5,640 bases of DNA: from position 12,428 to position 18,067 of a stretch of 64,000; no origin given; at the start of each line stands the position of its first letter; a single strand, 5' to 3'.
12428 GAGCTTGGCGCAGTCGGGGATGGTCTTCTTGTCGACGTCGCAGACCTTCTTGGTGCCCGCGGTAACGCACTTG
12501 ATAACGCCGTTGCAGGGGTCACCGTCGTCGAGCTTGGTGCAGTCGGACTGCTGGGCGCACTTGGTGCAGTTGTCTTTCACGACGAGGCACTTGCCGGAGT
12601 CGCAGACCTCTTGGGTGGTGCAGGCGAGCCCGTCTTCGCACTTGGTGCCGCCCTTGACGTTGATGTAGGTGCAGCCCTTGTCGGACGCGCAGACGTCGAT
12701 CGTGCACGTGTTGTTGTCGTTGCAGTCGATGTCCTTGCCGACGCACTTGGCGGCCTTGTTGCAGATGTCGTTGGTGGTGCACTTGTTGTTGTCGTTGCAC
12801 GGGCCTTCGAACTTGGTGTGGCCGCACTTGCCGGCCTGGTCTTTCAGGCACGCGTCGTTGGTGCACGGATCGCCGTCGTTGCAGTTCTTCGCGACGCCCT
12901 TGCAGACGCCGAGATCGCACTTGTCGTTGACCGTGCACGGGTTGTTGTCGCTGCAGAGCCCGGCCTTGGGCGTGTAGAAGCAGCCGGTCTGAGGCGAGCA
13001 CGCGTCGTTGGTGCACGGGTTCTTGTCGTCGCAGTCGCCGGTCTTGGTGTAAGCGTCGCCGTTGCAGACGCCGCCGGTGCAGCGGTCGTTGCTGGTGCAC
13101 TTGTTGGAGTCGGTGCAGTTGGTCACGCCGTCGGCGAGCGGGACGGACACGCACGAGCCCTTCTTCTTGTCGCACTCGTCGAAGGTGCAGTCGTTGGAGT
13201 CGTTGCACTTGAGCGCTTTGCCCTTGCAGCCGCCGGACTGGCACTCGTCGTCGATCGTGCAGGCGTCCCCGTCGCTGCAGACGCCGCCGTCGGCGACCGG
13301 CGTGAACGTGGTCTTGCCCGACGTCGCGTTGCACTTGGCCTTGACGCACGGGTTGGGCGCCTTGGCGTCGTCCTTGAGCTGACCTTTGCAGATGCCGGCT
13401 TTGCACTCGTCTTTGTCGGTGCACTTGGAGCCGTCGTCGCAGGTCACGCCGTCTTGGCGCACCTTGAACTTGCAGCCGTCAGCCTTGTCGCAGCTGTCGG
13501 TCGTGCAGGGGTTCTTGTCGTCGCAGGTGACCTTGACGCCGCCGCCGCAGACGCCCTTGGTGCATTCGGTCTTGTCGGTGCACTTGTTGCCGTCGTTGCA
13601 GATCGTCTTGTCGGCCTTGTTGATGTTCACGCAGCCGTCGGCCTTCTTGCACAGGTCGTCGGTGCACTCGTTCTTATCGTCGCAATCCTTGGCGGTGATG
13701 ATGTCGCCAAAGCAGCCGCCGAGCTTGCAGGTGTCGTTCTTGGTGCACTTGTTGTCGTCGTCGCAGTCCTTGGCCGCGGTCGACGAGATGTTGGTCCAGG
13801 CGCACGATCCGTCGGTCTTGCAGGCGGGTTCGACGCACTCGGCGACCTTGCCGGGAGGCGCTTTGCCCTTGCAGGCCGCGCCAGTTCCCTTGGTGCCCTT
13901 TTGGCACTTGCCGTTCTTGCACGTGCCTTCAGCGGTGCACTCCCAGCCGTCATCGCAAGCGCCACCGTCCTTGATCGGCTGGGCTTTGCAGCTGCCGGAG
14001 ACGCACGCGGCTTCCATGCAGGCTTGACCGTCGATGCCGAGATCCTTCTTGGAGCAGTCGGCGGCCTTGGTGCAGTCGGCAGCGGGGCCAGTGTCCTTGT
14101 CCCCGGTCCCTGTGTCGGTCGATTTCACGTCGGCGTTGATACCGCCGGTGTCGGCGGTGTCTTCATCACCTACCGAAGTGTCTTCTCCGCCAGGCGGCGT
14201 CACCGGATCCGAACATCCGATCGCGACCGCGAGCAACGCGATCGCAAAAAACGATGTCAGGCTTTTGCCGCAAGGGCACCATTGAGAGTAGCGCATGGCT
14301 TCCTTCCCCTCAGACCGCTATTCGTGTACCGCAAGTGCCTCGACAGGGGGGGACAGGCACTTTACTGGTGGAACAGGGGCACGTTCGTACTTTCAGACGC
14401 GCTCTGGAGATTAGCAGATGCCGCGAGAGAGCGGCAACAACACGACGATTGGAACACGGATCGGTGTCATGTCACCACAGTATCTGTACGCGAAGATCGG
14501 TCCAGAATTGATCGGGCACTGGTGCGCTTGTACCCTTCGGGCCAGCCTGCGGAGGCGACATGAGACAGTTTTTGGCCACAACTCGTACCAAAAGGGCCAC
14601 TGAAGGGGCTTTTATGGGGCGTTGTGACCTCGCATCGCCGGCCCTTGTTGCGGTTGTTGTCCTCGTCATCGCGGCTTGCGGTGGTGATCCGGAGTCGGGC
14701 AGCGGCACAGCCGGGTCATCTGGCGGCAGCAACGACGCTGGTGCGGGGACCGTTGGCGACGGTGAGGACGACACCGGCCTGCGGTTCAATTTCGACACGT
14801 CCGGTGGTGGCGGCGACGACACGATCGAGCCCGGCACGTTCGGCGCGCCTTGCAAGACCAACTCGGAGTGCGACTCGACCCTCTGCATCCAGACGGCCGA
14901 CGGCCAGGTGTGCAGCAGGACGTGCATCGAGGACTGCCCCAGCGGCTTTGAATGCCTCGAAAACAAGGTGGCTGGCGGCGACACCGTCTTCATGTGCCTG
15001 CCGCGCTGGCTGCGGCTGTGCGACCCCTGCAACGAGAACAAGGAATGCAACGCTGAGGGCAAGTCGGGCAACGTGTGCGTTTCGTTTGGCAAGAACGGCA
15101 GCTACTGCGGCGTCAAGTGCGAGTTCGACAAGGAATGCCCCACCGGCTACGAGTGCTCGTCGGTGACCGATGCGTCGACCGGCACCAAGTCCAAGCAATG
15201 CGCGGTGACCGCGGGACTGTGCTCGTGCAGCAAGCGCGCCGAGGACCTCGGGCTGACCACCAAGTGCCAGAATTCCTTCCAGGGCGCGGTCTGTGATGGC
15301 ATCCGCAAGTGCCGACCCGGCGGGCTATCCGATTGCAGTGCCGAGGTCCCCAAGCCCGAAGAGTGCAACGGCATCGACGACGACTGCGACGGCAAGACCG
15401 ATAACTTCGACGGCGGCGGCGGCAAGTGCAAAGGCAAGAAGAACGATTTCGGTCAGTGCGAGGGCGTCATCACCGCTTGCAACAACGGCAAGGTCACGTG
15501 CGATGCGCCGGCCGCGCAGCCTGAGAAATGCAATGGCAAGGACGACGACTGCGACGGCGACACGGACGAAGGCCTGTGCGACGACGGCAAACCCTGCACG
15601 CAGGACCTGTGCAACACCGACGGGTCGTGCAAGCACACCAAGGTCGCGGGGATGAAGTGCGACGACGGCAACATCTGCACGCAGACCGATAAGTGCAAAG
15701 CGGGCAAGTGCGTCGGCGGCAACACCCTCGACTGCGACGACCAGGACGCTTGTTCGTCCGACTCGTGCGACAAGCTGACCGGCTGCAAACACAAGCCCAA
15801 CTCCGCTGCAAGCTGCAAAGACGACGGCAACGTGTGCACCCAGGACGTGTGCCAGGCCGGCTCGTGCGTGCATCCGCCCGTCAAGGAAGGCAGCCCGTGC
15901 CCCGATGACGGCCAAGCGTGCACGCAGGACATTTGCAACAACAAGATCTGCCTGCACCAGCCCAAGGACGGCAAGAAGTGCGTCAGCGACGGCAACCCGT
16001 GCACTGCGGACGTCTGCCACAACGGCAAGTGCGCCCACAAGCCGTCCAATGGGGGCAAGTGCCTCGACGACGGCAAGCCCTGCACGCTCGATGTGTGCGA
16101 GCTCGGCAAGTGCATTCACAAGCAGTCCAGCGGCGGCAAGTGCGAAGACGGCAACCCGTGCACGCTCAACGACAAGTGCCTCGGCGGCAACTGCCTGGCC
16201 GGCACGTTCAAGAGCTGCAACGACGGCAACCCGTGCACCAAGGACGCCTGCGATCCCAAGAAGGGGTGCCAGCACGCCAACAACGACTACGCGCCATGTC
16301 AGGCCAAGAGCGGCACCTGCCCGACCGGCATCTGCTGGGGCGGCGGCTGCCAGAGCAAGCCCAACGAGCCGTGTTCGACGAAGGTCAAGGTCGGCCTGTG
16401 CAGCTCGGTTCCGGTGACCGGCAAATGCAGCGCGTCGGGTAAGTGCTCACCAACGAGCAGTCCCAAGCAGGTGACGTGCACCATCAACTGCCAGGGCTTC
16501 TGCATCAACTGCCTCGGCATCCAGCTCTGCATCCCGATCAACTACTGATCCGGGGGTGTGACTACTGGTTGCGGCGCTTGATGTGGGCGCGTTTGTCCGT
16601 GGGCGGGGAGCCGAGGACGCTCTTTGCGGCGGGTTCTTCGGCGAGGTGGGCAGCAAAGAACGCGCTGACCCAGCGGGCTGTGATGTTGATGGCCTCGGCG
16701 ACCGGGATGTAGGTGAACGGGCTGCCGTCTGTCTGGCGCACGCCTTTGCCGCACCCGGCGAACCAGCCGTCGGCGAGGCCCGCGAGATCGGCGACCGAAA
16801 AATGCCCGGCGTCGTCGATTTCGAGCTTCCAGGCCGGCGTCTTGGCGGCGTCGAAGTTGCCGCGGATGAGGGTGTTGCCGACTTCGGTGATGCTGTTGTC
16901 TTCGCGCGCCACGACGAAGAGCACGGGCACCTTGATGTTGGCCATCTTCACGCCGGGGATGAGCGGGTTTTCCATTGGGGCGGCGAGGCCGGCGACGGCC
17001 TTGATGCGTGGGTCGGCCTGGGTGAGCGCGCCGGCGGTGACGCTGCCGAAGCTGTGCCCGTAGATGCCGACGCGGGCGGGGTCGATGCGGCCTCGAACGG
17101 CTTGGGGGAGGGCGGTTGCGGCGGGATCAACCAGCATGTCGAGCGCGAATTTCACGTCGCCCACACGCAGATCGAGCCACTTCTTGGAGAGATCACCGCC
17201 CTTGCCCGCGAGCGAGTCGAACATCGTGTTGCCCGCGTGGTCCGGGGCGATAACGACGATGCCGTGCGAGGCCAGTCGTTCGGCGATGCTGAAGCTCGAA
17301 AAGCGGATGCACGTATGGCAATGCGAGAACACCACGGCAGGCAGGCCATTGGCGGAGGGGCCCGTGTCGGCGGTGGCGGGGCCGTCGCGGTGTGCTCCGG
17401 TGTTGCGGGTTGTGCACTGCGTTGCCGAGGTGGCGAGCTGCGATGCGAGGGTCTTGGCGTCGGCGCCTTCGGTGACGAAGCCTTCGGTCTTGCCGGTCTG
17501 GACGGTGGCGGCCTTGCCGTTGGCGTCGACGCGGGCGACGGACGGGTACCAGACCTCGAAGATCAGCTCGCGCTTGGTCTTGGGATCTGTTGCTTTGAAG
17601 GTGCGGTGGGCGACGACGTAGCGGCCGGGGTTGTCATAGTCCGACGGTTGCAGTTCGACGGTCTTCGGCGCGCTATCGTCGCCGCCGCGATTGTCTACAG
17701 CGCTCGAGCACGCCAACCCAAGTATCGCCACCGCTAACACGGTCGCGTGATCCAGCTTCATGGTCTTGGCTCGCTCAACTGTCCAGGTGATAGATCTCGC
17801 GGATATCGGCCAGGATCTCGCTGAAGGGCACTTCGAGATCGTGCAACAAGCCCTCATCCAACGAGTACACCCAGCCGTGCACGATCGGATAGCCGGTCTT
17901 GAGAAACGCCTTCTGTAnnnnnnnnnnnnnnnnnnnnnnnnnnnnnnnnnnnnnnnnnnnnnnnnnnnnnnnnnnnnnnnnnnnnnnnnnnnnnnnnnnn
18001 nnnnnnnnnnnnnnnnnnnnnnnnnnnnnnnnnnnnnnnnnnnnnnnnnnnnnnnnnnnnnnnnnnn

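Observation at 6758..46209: Island of paralogous giant 'slime-mold repeat' (Dicty CTDC) cysteine-rich surface lipoproteins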

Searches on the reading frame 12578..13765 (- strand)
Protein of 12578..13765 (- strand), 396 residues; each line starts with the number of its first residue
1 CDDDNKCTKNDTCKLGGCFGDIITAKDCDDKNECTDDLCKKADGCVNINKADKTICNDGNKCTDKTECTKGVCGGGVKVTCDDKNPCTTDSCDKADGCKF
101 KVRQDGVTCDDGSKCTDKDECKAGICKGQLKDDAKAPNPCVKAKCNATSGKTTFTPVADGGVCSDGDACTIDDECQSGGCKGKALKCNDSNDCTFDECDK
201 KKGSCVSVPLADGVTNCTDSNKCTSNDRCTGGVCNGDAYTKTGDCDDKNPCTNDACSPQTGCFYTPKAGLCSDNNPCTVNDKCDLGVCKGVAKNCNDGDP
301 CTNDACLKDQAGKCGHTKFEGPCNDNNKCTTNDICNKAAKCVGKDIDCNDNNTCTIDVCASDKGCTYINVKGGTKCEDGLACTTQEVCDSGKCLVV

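Call 70: search_solved_structures(query=window:12578-13765:-, max_evalue=1)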
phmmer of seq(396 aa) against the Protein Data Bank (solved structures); distinct sequences matched with E-value up to 1: 0.

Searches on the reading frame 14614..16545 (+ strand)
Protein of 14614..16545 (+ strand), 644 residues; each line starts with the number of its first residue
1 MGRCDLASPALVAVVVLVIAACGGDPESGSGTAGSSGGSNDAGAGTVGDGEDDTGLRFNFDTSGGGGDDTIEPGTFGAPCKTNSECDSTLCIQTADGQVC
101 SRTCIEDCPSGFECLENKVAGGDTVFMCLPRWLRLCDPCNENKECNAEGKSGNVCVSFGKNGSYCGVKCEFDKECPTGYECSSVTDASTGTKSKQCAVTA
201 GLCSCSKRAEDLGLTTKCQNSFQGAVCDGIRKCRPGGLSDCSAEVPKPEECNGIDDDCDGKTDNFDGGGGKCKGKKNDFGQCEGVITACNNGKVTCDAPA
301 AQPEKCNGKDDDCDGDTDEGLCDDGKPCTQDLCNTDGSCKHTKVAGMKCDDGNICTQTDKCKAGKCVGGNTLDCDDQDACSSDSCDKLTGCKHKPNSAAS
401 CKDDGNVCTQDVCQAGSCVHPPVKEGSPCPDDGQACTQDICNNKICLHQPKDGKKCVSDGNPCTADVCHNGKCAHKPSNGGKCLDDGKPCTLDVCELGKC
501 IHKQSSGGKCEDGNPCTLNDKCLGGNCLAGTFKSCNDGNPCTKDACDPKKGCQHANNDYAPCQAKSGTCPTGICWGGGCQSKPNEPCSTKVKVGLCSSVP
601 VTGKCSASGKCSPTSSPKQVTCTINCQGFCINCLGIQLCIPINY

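Call 10: search_protein_families(library=pfam, proteins=[window:14614-16545:+], max_evalue=0.01)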
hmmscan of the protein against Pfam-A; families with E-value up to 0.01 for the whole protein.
window:14614-16545:+ (644 aa): 2 families
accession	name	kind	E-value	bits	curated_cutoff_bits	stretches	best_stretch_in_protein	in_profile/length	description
PF00526.23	Dicty_CTDC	-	7.7e-17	61.2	27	2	534-554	1-21/24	Dictyostelium (slime mold) repeat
PF11617.13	Cu-binding_MopE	-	0.00085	19.9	27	1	302-319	13-30/30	Putative metal-binding motif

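Call 12: search_protein_families(library=ncbifam, proteins=[window:14614-16545:+], max_evalue=0.01)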
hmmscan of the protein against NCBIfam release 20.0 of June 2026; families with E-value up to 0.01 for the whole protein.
window:14614-16545:+ (644 aa): 0 families

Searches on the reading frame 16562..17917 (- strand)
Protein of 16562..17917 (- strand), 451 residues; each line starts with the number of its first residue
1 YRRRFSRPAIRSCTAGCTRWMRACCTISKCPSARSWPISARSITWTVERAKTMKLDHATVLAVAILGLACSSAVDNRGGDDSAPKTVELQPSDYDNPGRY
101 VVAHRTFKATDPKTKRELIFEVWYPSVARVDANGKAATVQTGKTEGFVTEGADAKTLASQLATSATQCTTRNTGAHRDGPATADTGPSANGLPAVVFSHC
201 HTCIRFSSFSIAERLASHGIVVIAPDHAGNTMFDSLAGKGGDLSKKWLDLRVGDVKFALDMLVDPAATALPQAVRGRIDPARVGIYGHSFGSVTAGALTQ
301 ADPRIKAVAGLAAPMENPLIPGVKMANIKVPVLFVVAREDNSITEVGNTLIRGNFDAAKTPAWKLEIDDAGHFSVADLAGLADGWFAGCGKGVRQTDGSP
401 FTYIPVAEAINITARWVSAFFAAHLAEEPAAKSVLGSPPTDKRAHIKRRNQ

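Call 15: search_protein_families(library=pfam, proteins=[window:16562-17917:-], max_evalue=0.001)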
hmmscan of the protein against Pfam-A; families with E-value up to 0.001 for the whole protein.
window:16562-17917:- (451 aa): 3 families
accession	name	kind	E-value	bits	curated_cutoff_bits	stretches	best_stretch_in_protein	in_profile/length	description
PF12740.14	PETase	-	2.6e-09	37.3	28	1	193-374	55-213/263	PET hydrolase-like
PF03403.19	PAF-AH_p_II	-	2.8e-09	36.4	20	1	185-230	96-138/372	Platelet-activating factor acetylhydrolase, isoform II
PF01738.24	DLH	-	4.3e-09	36.7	21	1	188-361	9-175/217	Dienelactone hydrolase family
